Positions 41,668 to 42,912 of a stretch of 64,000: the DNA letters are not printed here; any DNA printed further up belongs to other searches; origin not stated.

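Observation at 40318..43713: Unusual SPX - RING - NPP phosphodiesterase - GDPD super-fusion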

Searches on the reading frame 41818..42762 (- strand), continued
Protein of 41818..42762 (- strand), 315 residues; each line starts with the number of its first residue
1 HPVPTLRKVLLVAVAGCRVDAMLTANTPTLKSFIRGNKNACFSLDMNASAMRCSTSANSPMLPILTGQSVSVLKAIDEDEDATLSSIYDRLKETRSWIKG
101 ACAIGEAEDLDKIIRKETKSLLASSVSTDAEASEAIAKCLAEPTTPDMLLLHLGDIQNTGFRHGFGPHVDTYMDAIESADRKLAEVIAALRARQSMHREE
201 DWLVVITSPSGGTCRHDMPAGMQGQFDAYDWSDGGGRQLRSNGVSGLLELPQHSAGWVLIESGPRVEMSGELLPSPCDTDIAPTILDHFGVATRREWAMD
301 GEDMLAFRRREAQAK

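Call 37: list_cluster_members(proteins=[P0086, P0085, P0087, P0090, P0099, P0102, P0110, P0113, P0098, P0080])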
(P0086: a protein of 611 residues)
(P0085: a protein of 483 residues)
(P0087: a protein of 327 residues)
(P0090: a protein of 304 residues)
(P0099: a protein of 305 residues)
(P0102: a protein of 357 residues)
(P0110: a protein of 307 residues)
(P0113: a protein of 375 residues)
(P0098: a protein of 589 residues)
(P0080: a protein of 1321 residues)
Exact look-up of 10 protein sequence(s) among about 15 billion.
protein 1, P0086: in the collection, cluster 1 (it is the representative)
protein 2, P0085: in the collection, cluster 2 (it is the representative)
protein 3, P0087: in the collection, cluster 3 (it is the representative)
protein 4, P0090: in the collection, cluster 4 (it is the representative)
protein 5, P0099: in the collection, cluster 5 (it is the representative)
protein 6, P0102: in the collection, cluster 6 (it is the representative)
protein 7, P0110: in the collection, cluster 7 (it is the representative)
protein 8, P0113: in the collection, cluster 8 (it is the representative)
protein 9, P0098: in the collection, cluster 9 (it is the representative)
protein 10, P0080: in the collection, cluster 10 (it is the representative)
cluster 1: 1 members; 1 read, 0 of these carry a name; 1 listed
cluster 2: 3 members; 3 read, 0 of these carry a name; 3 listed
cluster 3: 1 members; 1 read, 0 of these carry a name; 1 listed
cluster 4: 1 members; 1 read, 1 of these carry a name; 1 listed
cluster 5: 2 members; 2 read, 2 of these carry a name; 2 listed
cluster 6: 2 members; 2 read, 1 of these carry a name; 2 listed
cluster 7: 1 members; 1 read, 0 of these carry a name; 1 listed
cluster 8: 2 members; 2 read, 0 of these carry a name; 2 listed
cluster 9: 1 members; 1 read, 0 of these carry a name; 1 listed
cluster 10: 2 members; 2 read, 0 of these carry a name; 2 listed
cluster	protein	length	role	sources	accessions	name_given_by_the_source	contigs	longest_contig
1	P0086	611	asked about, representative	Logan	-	-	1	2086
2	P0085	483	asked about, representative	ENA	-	-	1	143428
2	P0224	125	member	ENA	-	-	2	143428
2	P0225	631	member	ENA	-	-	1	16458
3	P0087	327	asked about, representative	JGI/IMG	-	-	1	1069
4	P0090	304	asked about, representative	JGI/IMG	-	hypothetical protein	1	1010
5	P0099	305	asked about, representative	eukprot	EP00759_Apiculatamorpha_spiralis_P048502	PhF_6_TR43678/c0_g1_i1/m.67122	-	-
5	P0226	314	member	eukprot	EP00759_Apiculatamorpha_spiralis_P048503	PhF_6_TR43678/c0_g1_i2/m.67123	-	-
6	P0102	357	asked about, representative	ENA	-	-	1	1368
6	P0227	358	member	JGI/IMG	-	hypothetical protein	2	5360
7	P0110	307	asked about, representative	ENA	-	-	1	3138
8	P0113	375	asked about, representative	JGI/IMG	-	-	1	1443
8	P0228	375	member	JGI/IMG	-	-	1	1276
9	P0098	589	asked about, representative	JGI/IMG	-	-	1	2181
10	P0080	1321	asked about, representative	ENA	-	-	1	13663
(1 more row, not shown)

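Call 38: search_solved_structures(query=P0102, max_evalue=0.01, show_alignments=3)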
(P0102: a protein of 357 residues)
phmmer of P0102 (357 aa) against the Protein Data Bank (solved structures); distinct sequences matched with E-value up to 0.01: 22.
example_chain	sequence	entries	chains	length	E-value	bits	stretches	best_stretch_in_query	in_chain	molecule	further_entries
2gsn_A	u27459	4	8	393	2e-09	40.1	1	10-230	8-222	phosphodiesterase-nucleotide pyrophosphatase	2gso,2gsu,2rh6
7mw8_D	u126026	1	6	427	2.1e-08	36.7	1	10-230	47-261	Phosphodiesterase-nucleotide pyrophosphatase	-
7n1s_A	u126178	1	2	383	6.9e-08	35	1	11-232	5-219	Phosphodiesterase-nucleotide pyrophosphatase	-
5tcd_A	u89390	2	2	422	4.6e-07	32.3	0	163-232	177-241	Ectonucleotide pyrophosphatase/phosphodiesterase family member 7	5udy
8ghr_A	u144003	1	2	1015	5.8e-07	32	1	8-228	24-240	Ectonucleotide pyrophosphatase/phosphodiesterase family member 1, secreted form, Immunoglo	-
6wet_AaA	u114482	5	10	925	6e-07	31.9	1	8-228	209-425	Ectonucleotide pyrophosphatase/phosphodiesterase family member 1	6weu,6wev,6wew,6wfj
6f2y_A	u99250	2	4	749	1.8e-06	30.4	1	7-228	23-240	Ectonucleotide pyrophosphatase/phosphodiesterase family member 3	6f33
6f30_A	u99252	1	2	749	1.8e-06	30.4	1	7-228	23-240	Ectonucleotide pyrophosphatase/phosphodiesterase family member 3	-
6f2t_A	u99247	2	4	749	1.8e-06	30.4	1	7-228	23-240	Ectonucleotide pyrophosphatase/phosphodiesterase family member 3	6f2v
6aek_A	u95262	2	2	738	2.2e-06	30.1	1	8-228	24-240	Ectonucleotide pyrophosphatase/phosphodiesterase 1, isoform CRA_d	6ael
6g4g_A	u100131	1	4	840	2.4e-06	30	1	7-228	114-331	Ectonucleotide pyrophosphatase/phosphodiesterase family member 3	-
4b56_A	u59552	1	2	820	2.8e-06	29.7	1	8-228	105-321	ECTONUCLEOTIDE PYROPHOSPHATASE/PHOSPHODIESTERASE FAMILY MEMBER 1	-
4gtw_A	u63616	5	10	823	2.8e-06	29.7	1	8-228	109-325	Ectonucleotide pyrophosphatase/phosphodiesterase family member 2, Alkaline phosphodiestera | Ectonucleotide pyrophosphatase/phosphodiesterase family member 1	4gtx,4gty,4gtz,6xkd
4lqy_A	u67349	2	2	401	7.6e-06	28.3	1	5-76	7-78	Bis(5'-adenosyl)-triphosphatase ENPP4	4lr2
5gz4_A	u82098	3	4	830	1.5e-05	27.3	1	8-231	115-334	Snake venom phosphodiesterase (PDE) | Venom phosphodiesterase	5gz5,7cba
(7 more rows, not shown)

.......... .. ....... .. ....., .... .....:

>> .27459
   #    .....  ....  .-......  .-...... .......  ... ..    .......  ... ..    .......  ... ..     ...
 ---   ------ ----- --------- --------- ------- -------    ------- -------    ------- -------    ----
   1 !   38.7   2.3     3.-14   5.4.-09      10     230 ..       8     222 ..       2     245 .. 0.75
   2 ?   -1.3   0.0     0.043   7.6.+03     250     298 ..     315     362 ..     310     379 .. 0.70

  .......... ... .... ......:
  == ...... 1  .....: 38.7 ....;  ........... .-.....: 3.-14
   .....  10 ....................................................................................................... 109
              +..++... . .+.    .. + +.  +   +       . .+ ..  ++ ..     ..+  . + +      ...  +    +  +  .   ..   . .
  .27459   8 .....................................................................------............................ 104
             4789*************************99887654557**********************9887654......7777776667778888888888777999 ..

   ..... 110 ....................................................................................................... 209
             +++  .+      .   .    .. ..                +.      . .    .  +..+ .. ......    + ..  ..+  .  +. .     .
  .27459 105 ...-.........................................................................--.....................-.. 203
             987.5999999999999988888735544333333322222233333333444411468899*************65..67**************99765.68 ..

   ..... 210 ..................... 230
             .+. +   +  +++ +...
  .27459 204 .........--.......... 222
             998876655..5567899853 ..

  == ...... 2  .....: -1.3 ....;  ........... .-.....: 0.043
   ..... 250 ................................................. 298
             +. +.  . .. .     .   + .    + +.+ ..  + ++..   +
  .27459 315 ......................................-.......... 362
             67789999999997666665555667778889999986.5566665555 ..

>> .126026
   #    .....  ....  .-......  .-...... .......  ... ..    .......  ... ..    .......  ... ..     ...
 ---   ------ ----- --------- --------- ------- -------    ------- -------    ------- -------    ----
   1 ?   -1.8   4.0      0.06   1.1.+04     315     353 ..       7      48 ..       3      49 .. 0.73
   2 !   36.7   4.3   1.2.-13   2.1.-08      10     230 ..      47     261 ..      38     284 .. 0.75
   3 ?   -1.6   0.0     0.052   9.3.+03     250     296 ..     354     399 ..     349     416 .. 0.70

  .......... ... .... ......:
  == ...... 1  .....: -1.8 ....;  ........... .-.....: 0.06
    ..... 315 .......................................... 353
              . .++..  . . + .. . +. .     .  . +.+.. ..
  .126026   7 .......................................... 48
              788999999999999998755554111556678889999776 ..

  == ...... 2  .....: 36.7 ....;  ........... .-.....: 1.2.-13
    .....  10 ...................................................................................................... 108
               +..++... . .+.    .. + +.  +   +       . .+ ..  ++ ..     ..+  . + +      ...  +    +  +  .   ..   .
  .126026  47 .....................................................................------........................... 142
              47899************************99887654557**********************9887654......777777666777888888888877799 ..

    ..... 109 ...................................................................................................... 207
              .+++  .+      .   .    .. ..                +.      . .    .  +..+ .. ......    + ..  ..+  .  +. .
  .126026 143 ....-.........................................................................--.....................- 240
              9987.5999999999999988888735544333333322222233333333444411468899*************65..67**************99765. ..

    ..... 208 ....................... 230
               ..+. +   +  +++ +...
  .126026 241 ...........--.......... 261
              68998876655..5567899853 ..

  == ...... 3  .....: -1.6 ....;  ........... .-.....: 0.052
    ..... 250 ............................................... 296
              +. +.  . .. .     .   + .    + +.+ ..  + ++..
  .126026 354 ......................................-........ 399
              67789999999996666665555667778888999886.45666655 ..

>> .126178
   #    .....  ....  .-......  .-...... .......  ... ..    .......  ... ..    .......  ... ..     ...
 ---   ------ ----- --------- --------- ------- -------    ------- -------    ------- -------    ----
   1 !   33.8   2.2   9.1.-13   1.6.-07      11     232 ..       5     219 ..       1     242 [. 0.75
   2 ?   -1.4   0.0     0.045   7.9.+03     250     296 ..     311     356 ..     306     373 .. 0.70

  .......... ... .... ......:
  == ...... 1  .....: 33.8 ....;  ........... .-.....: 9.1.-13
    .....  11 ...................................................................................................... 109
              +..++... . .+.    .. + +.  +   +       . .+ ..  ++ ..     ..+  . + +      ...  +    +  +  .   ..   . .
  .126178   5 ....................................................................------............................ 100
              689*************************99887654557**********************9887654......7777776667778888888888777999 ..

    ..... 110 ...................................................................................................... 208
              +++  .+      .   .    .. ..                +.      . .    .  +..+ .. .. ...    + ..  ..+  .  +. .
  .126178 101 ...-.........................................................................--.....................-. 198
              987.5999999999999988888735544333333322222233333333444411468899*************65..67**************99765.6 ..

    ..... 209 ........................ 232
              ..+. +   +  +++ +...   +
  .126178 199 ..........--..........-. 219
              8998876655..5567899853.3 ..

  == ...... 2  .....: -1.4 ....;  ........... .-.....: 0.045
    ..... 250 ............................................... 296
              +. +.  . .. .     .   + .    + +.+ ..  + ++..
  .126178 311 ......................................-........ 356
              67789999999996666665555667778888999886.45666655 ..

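Call 48: search_protein_families(library=pfam, proteins=[P0225, P0103, P0118, P0127, P0128, P0163, P0164, P0175, P0210, P0181], max_evalue=0.01)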
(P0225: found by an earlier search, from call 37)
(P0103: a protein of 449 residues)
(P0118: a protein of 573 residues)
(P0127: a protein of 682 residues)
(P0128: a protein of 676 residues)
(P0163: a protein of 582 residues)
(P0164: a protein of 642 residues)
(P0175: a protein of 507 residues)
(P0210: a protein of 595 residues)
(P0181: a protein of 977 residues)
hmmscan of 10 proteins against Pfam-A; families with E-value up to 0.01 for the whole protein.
P0225 (631 aa): 4 families
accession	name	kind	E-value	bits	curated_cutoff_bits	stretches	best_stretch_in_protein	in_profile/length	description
PF13532.12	2OG-FeII_Oxy_2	-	5.9e-34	118.4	31.2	1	399-618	2-194/194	2OG-Fe(II) oxygenase superfamily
PF01663.27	Phosphodiest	-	7.8e-18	65.6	23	1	17-234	2-225/342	Type I phosphodiesterase / nucleotide pyrophosphatase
PF00884.28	Sulfatase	-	4e-05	23.5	25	1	141-234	175-247/301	Sulfatase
PF01676.23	Metalloenzyme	-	0.0028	17.6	24.3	1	141-230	124-202/252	Metalloenzyme superfamily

P0103 (449 aa): 3 families
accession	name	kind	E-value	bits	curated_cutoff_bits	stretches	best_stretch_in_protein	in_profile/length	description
PF01663.27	Phosphodiest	-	1.3e-17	64.9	23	2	181-254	1-74/342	Type I phosphodiesterase / nucleotide pyrophosphatase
PF00884.28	Sulfatase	-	0.0034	17.2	25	0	321-378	200-243/301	Sulfatase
PF22381.2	Staph_reg_Sar_Rot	-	0.0068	16.9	27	0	349-377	48-78/85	Transcriptional regulator SarA/Rot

P0118 (573 aa): 2 families
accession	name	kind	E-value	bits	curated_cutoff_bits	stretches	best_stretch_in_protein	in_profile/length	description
PF15227.12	zf-C3HC4_4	-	0.0025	18.3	30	1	6-25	9-28/42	zinc finger of C3HC4-type, RING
PF13445.12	zf-RING_UBOX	-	0.0034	17.8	25.2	1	7-22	10-25/39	RING-type zinc-finger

P0127 (682 aa): 6 families
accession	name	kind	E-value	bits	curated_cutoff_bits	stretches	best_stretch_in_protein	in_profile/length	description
PF00097.31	zf-C3HC4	-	1.2e-06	28.7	21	1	193-222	1-31/40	Zinc finger, C3HC4 type (RING finger)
PF13923.12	zf-C3HC4_2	-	4.8e-06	26.7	27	1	193-220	2-30/40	Zinc finger, C3HC4 type (RING finger)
PF13445.12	zf-RING_UBOX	-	1.2e-05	25.7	25.2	1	193-220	1-26/39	RING-type zinc-finger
PF24921.1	RING_XB3-XBAT31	-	1.9e-05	25.1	50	1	193-258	2-54/57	E3 ubiquitin-protein ligase XB3/XBAT31 RING finger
PF15227.12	zf-C3HC4_4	-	2.3e-05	24.8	30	1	193-220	1-28/42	zinc finger of C3HC4-type, RING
PF13639.12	zf-RING_2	-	0.0057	17.3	27.3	1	192-223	2-36/44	Ring finger domain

P0128 (676 aa): 9 families
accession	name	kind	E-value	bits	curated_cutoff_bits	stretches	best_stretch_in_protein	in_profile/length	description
PF13088.12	BNR_2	-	1.5e-37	129.9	31.4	1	59-350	1-275/277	BNR repeat-like domain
PF01663.27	Phosphodiest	-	7.5e-23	82.1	23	1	397-607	1-220/342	Type I phosphodiesterase / nucleotide pyrophosphatase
PF13859.12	BNR_3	-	1.5e-17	64.4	27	1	51-338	2-286/308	BNR repeat-like domain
PF24316.1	Tli3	-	5.7e-10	40.1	27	0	48-106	51-108/129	T6SS Tli3 immunity protein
PF02012.26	BNR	-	4.9e-09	35.3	27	0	204-214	2-12/12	BNR/Asp-box repeat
PF21471.3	Reelin_subrepeat-B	-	8e-06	26.1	27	0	72-105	52-85/127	Reelin subrepeat B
PF00884.28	Sulfatase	-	1.6e-05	24.8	25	1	440-658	44-301/301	Sulfatase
PF15902.12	Sortilin-Vps10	-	0.00095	18.5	33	0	201-326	2-109/446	Sortilin, neurotensin receptor 3,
PF01676.23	Metalloenzyme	-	0.0033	17.4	24.3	1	527-607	131-201/252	Metalloenzyme superfamily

P0163 (582 aa): 5 families
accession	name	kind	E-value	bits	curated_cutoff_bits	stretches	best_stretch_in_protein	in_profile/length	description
PF03629.24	SASA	-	2.7e-26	93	24.8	1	30-294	2-226/226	Carbohydrate esterase, sialic acid-specific acetylesterase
PF01663.27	Phosphodiest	-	9.3e-22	78.5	23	1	306-516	1-221/342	Type I phosphodiesterase / nucleotide pyrophosphatase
PF00884.28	Sulfatase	-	1.3e-07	31.7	25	1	423-566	200-301/301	Sulfatase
PF01676.23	Metalloenzyme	-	7.3e-06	26.1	24.3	1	435-515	131-201/252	Metalloenzyme superfamily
PF13472.12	Lipase_GDSL_2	-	0.0089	17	32.9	0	201-280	82-175/178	GDSL-like Lipase/Acylhydrolase family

P0164 (642 aa): 7 families
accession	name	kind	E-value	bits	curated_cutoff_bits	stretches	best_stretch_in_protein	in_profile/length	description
PF01663.27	Phosphodiest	-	7.1e-23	82.2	23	2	448-521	157-224/342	Type I phosphodiesterase / nucleotide pyrophosphatase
PF07679.22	I-set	-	4e-08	33.7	23.7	1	222-298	1-86/90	Immunoglobulin I-set domain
PF13927.12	Ig_3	-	9.8e-08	32.8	30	1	222-289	2-78/78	Immunoglobulin domain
PF00884.28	Sulfatase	-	8.1e-06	25.8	25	1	478-567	205-301/301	Sulfatase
PF01676.23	Metalloenzyme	-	1.8e-05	24.9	24.3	1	334-544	23-226/252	Metalloenzyme superfamily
PF13895.12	Ig_2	-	4.1e-05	24.2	27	1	241-302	19-78/79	Immunoglobulin domain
PF00047.31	ig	-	0.0017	19.1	21.8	0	231-293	3-76/81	Immunoglobulin domain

P0175 (507 aa): 4 families
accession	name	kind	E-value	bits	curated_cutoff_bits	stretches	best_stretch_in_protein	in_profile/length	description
PF00045.24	Hemopexin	-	4e-28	97.5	21.3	2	73-118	1-44/45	Hemopexin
PF01663.27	Phosphodiest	-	5.5e-21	76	23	1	230-438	1-220/342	Type I phosphodiesterase / nucleotide pyrophosphatase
PF01676.23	Metalloenzyme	-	1.3e-07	31.8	24.3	1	356-489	129-250/252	Metalloenzyme superfamily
PF00884.28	Sulfatase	-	0.00011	22.1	25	1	395-489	201-301/301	Sulfatase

P0210 (595 aa): 4 families
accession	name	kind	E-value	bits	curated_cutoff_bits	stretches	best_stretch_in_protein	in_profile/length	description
PF13385.13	Laminin_G_3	-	1.8e-23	83.8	27.6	1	102-265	3-151/151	Concanavalin A-like lectin/glucanases superfamily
PF01663.27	Phosphodiest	-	3.3e-17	63.5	23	1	304-509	1-222/342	Type I phosphodiesterase / nucleotide pyrophosphatase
PF16356.10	DUF4983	-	2.1e-07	31.8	26.4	1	535-568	55-86/88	Domain of unknown function (DUF4983)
PF01676.23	Metalloenzyme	-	0.0003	20.8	24.3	1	417-514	125-208/252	Metalloenzyme superfamily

P0181 (977 aa): 11 families
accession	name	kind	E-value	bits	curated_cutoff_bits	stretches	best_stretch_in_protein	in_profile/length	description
PF03009.23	GDPD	-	7.2e-35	121.7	23.6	1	647-949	1-242/244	Glycerophosphoryl diester phosphodiesterase family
PF15227.12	zf-C3HC4_4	-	1.3e-08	35.3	30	1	170-196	1-27/42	zinc finger of C3HC4-type, RING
PF13445.12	zf-RING_UBOX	-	3.3e-08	33.8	25.2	1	170-197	1-26/39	RING-type zinc-finger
PF13923.12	zf-C3HC4_2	-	4.1e-08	33.3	27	1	169-197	1-30/40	Zinc finger, C3HC4 type (RING finger)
PF00097.31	zf-C3HC4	-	2.4e-07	30.9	21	1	170-199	1-31/40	Zinc finger, C3HC4 type (RING finger)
PF24921.1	RING_XB3-XBAT31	-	9.9e-07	29.2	50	1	170-232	2-56/57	E3 ubiquitin-protein ligase XB3/XBAT31 RING finger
PF03105.24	SPX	-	3.4e-06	27.8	27.8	1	1-31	1-31/340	SPX domain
PF13920.12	zf-C3HC4_3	-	0.00033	20.8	27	1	167-196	2-32/49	Zinc finger, C3HC4 type (RING finger)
PF14835.12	zf-RING_6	-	0.0027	18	35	1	169-196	9-37/65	zf-RING of BARD1-type protein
PF14634.12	zf-RING_5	-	0.0036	17.7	27.9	1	169-229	1-43/43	zinc-RING finger domain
PF13639.12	zf-RING_2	-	0.0065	17.2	27.3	0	169-228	2-44/44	Ring finger domain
